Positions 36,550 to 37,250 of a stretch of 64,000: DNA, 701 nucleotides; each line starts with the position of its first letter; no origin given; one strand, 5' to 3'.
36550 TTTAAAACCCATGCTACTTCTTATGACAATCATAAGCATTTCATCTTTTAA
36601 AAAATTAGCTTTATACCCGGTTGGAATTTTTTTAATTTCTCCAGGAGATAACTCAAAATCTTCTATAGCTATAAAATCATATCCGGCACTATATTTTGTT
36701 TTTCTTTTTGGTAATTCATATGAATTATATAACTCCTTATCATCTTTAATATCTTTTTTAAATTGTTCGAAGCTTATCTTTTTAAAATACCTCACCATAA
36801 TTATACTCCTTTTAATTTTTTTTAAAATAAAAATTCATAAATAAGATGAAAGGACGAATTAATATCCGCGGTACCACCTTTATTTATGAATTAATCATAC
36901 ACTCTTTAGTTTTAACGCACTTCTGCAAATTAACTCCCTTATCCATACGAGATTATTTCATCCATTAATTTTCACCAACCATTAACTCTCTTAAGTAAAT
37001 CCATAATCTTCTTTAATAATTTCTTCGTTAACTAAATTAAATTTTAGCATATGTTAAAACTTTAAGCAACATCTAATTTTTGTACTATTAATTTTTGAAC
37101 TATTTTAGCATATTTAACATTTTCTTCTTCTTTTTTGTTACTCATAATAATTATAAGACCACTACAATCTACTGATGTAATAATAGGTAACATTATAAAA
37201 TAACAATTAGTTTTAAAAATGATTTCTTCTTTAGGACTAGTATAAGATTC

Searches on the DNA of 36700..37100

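Call 80: search_rna_families(source=window, start=36700, end=37100, threshold=evalue, max_evalue=1)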
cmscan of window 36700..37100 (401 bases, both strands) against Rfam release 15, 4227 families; matches with E-value up to 1: 1.
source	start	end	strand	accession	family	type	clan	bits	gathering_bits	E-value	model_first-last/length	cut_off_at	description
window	36847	37034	-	RF00230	T-box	Cis-reg; leader;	-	81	93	3.8e-18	1-219/219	no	T-box leader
